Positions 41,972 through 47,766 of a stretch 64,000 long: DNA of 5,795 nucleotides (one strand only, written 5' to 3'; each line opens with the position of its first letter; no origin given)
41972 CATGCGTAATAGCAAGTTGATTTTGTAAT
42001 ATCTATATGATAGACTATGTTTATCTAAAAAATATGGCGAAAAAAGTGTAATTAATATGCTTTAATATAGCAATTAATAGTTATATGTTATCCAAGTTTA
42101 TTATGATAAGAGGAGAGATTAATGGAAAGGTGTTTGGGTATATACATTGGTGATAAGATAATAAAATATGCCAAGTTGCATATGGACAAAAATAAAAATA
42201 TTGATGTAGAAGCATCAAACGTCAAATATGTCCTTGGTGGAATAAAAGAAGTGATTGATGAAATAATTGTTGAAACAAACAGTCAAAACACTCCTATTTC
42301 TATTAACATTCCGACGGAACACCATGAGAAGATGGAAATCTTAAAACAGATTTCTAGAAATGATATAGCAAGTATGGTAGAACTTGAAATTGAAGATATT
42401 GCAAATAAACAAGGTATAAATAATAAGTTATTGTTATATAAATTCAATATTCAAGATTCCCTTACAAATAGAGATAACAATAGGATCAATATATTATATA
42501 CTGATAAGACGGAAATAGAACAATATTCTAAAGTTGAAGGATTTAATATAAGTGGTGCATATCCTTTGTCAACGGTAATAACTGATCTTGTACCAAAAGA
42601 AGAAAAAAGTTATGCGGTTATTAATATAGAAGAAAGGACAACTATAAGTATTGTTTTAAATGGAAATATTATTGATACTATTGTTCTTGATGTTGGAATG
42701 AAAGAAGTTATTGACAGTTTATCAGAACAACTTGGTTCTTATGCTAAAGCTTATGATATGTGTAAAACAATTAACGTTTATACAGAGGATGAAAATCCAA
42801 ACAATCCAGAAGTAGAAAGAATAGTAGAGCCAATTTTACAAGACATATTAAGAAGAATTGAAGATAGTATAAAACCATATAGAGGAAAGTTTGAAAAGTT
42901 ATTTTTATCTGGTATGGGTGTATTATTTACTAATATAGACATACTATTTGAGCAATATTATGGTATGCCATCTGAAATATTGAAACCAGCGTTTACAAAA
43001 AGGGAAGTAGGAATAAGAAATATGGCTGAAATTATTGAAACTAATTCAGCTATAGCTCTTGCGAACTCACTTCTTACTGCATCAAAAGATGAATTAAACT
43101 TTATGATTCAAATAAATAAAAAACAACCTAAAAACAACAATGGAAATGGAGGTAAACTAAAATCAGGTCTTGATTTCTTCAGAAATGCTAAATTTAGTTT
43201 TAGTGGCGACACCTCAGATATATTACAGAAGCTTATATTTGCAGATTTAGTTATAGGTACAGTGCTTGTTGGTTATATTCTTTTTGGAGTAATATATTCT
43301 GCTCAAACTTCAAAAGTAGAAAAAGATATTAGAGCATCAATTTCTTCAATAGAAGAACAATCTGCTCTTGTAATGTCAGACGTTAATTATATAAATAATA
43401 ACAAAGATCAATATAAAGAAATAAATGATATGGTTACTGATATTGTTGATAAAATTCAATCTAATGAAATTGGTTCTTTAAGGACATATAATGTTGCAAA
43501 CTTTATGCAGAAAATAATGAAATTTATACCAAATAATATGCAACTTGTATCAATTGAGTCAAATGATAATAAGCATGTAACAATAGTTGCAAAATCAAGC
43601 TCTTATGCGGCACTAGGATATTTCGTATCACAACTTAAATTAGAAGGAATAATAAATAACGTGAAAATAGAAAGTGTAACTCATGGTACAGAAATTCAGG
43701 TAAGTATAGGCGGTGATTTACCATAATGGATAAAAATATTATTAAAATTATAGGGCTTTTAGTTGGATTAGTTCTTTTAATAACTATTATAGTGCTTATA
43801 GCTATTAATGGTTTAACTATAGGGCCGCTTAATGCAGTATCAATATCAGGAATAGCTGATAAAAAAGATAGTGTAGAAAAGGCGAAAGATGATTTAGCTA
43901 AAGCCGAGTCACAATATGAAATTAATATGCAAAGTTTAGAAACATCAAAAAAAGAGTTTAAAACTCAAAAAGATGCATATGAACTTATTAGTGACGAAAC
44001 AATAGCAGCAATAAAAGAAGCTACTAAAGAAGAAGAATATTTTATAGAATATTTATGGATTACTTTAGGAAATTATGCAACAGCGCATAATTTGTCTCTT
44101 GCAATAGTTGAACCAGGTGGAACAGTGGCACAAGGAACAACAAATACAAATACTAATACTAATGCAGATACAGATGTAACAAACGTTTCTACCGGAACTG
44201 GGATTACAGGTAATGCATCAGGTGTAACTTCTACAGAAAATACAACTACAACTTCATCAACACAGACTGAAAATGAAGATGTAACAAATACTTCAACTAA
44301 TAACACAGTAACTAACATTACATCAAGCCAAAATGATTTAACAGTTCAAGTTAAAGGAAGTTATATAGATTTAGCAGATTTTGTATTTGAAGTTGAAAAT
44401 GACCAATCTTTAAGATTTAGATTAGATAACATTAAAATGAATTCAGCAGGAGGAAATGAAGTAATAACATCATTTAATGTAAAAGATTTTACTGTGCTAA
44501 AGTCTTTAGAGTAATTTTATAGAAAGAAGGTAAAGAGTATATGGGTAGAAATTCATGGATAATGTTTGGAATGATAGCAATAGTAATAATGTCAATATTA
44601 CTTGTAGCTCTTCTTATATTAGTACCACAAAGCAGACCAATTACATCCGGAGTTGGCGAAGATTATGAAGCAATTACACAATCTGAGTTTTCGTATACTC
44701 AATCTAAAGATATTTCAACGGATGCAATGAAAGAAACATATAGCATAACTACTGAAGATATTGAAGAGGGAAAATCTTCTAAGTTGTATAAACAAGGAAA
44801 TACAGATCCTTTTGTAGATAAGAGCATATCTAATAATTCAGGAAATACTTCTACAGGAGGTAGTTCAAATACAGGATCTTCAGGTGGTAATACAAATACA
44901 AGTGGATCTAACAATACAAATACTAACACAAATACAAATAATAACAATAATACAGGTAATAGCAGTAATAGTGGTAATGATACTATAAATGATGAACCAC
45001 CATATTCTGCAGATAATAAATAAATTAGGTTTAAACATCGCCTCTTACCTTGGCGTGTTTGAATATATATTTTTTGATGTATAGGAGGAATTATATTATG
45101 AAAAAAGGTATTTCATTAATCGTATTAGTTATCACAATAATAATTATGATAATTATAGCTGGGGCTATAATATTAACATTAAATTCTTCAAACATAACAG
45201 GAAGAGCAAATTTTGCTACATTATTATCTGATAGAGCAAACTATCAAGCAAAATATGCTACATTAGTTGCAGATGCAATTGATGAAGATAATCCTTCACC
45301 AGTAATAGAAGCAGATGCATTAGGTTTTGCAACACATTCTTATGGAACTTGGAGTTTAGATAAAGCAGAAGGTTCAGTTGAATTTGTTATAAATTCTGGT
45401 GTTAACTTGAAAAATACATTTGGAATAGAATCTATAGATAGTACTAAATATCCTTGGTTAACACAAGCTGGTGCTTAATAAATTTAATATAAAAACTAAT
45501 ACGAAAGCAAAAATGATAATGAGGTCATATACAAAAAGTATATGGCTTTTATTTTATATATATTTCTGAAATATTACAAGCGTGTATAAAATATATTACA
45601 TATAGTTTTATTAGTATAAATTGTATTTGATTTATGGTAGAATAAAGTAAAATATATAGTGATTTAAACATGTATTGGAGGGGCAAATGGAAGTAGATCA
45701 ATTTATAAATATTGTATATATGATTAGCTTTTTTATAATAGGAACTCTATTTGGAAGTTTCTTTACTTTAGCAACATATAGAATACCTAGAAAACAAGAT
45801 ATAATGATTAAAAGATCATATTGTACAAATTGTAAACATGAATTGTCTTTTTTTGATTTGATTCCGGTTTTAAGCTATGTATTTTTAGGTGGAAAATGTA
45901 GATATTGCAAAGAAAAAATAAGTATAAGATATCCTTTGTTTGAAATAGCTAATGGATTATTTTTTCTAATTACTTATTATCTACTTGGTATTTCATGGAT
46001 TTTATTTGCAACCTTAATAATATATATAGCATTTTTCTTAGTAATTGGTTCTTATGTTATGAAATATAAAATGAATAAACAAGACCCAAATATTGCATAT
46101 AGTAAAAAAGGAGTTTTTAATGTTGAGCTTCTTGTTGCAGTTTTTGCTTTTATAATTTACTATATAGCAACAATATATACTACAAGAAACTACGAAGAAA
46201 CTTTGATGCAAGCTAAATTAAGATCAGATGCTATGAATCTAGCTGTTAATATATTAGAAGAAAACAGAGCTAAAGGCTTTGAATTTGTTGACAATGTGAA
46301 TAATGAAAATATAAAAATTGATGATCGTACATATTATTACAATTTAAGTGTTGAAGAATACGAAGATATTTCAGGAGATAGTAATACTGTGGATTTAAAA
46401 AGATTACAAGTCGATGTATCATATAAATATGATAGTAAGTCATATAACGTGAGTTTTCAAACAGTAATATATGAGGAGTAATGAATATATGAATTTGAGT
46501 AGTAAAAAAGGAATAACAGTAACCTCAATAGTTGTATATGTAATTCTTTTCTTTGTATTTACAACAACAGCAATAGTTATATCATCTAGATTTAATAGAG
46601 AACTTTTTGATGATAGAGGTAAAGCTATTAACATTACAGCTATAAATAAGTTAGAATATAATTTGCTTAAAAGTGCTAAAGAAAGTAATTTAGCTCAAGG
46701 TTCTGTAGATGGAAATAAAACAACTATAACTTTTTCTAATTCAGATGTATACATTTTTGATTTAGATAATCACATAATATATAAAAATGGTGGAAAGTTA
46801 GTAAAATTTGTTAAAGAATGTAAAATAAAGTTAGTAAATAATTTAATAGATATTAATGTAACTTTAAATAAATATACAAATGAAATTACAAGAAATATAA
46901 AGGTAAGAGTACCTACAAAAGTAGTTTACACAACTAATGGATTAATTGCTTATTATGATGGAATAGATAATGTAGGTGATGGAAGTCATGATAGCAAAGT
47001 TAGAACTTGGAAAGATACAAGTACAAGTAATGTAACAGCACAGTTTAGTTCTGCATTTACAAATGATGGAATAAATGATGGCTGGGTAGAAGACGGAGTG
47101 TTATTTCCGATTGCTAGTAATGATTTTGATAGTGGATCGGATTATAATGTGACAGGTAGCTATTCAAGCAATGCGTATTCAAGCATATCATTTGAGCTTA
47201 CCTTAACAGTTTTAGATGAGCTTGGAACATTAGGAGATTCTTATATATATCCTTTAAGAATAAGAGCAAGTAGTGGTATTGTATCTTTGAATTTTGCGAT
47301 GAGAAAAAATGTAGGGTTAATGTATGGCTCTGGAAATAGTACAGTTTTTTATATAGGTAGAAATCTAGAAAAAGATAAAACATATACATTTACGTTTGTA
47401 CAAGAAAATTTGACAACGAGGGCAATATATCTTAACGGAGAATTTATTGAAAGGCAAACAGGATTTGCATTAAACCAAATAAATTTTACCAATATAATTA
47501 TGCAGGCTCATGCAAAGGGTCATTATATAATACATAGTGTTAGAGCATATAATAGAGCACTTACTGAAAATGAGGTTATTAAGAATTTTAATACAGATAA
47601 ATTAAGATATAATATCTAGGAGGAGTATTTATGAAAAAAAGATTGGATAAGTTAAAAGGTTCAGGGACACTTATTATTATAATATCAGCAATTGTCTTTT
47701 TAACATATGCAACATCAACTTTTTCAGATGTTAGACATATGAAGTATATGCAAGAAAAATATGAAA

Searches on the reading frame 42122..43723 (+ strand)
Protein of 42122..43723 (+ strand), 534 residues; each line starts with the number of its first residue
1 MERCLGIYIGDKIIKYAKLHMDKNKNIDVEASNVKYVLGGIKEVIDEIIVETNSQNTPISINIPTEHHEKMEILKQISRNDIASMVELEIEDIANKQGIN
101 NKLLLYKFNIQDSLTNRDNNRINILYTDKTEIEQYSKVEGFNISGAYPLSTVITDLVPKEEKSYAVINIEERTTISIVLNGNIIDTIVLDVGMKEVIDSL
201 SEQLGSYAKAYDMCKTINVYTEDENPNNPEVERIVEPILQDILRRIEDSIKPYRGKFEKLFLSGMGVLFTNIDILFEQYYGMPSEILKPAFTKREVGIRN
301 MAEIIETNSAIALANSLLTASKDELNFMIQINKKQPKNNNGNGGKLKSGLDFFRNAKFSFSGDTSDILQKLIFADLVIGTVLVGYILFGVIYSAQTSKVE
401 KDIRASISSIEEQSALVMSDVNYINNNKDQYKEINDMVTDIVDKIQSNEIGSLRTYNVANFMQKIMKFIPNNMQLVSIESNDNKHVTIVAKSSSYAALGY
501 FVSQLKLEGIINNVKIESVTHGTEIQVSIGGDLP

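Call 14: search_protein_families(library=pfam, proteins=[window:42122-43723:+], max_evalue=0.001)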
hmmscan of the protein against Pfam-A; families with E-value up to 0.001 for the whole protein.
window:42122-43723:+ (534 aa): 1 family
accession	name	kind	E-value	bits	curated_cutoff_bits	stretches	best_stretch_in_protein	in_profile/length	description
PF05137.18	PilN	-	0.00047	20.6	22.8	0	461-523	2-63/78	Fimbrial assembly protein (PilN)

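Call 55: search_protein_families(library=ncbifam, proteins=[window:42122-43723:+], max_evalue=0.01)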
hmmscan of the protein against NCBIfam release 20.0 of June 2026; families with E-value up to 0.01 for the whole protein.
window:42122-43723:+ (534 aa): 1 family
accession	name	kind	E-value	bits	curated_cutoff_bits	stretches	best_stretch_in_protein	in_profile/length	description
TIGR01175.1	pilM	subfamily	0.00012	21.2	133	1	162-290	188-316/348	type IV pilus assembly protein PilM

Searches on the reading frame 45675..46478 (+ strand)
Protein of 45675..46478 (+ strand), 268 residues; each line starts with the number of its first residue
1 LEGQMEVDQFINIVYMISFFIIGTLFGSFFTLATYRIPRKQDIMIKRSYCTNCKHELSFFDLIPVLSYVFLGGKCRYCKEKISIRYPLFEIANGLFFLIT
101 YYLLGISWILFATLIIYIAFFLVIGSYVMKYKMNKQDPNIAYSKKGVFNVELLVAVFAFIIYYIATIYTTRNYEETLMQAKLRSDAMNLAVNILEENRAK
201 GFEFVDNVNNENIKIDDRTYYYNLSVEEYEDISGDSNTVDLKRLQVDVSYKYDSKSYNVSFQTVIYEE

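Call 14: search_protein_families(library=pfam, proteins=[window:45675-46478:+], max_evalue=0.001)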
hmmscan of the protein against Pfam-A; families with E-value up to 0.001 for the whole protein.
window:45675-46478:+ (268 aa): 1 family
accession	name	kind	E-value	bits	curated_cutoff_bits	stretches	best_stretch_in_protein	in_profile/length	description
PF06750.18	A24_N_bact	-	4.2e-31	107.3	23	1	21-102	1-82/84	Bacterial Peptidase A24 N-terminal domain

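Call 55: search_protein_families(library=ncbifam, proteins=[window:45675-46478:+], max_evalue=0.01)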
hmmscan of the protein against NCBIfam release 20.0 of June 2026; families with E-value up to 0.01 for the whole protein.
window:45675-46478:+ (268 aa): 0 families

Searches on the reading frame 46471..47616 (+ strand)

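Call 14: search_protein_families(library=pfam, proteins=[window:46471-47616:+], max_evalue=0.001)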
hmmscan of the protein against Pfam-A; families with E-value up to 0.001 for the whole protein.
window:46471-47616:+ (382 aa): 1 family
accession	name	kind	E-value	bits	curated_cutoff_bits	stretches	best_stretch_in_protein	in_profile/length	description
PF13385.13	Laminin_G_3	-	0.00071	20.2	27.6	1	266-369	41-150/151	Concanavalin A-like lectin/glucanases superfamily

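Call 55: search_protein_families(library=ncbifam, proteins=[window:46471-47616:+], max_evalue=0.01)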
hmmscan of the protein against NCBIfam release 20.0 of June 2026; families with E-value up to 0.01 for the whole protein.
window:46471-47616:+ (382 aa): 0 families
